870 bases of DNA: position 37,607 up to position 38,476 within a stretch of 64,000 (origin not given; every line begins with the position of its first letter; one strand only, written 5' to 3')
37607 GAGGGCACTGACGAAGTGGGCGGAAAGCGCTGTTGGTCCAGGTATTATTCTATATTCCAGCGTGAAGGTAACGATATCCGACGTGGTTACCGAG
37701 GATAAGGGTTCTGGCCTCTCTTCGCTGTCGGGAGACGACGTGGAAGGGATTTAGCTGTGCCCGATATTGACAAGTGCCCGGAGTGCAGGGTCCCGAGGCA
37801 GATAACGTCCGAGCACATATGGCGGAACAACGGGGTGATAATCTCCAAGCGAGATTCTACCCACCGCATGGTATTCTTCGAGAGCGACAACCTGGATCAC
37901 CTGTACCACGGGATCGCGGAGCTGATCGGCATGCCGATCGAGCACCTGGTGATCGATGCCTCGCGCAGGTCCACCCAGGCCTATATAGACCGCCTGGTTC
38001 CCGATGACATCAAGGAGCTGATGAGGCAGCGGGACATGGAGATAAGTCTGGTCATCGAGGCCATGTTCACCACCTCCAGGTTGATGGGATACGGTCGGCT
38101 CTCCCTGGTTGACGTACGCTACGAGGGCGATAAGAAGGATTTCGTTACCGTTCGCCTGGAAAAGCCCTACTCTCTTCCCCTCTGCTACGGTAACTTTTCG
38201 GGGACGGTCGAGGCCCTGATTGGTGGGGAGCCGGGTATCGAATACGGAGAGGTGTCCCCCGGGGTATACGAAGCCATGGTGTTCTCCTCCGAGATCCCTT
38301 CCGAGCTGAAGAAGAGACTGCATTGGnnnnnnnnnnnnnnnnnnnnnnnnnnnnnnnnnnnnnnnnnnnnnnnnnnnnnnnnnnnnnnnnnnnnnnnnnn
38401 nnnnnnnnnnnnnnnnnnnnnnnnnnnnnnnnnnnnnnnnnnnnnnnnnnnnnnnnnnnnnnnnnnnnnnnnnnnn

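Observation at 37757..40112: Expanded family of stand-alone tandem XylR_N/V4R sensor-module proteins with CxxC knuckles; three paralogs in 20 kb, two decayed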

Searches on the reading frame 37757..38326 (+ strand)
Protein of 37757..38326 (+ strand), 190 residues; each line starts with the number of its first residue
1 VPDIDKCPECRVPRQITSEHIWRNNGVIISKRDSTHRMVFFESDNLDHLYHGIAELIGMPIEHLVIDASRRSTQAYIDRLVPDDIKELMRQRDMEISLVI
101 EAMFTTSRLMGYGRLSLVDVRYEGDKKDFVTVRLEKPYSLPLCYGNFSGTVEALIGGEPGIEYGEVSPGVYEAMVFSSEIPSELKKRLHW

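Call 64: predict_structure(alignment_id=A4)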
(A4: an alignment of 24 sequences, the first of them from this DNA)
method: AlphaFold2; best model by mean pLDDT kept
length: 190 residues; sequences in the alignment: 24
mean_pLDDT: 81.5   pTM: 0.73
mean pLDDT of the five models: 81.5, 80.8, 80.1, 78.1, 74.6
residues with pLDDT >= 90: 49; 70-90: 117; 50-70: 16; < 50: 8
segments of 3 or more residues with pLDDT < 50: 39-43
pLDDT, mean of each block of 10 residues (from residue 1): 73 79 74 65 64 78 86 87 89 85 84 90 89 91 90 87 93 86 57
secondary structure, 60 per line:
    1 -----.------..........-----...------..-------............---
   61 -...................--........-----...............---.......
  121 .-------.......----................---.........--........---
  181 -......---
elements in order: H14-19 E20-22 E28-30 H46-57 H62-80 H83-90 H96-110 E114-121 E129-135 H140-155 E159-167 E170-177 H182-187

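Call 66: fold_search(model_id=the predicted structure, library=pdb)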
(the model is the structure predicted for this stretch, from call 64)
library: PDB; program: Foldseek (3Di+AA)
matches with E <= 10: 532; with E <= 0.001: 12
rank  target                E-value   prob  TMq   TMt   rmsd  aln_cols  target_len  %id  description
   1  5fru_A                1.2e-06  1.00  0.62  0.61   5.0       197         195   14  crystal structure of the phenol-responsive sensory domain of the transcription activator PoxR (released 2016-03-30)
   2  5kbh_A                1.2e-06  1.00  0.63  0.60   4.9       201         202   10  CRYSTAL STRUCTURE OF THE AROMATIC SENSOR DOMAIN OF MOPR IN COMPLEX WITH 3-CHLORO-PHENOL (released 2016-07-13)
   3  5frz_A                1.5e-06  1.00  0.60  0.59   4.3       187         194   13  crystal structure of the phenol-responsive sensory domain of the transcription activator PoxR with 3,4-dimethylphenol (released 2016-03-30)
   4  5frv_A                1.9e-06  1.00  0.60  0.57   5.4       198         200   14  crystal structure of the phenol-responsive sensory domain of the transcription activator PoxR in complex with 4-methyl (released 2016-03-30)
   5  5kbh_B                3.3e-06  1.00  0.60  0.57   4.7       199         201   10  CRYSTAL STRUCTURE OF THE AROMATIC SENSOR DOMAIN OF MOPR IN COMPLEX WITH 3-CHLORO-PHENOL (released 2016-07-13)
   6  5kbi_A                5.5e-06  1.00  0.60  0.57   4.2       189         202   10  CRYSTAL STRUCTURE OF THE AROMATIC SENSOR DOMAIN OF MOPR IN COMPLEX WITH CATACHOL (released 2016-07-13)
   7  5frx_A                6.3e-06  1.00  0.61  0.59   5.3       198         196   14  crystal structure of the phenol-responsive sensory domain of the transcription activator PoxR in complex with 4-nitrop (released 2016-03-30)
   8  5frw_B                6.7e-06  1.00  0.61  0.59   5.3       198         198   14  crystal structure of the phenol-responsive sensory domain of the transcription activator PoxR with Phenol (released 2016-04-06)
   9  6iy8_C                1.3e-05  1.00  0.59  0.28   4.8       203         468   12  DmpR-phenol complex of Pseudomonas putida (released 2020-06-10)
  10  6iy8_B                1.3e-05  1.00  0.55  0.26   5.8       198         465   12  DmpR-phenol complex of Pseudomonas putida (released 2020-06-10)
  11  6iy8_A                2.4e-05  1.00  0.59  0.27   5.5       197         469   12  DmpR-phenol complex of Pseudomonas putida (released 2020-06-10)
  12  5kbi_B                3.5e-05  1.00  0.58  0.56   4.5       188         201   10  CRYSTAL STRUCTURE OF THE AROMATIC SENSOR DOMAIN OF MOPR IN COMPLEX WITH CATACHOL (released 2016-07-13)
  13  4u9b                  2.4e-03  0.98  0.40  0.41  10.0       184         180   14  Crystal structure of an H-NOX protein from S. oneidensis in the Fe(II)NO ligation state (released 2014-10-01)
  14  7zzy_A                2.7e-03  1.00  0.45  0.59   4.2       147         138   12  Solution BcsD structure (released 2022-12-28)
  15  6bde                  4.3e-03  0.97  0.39  0.40   9.2       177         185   10  Crystal structure of Fe(II) unliganded H-NOX protein mutant A71G from K. algicida (released 2018-05-30)
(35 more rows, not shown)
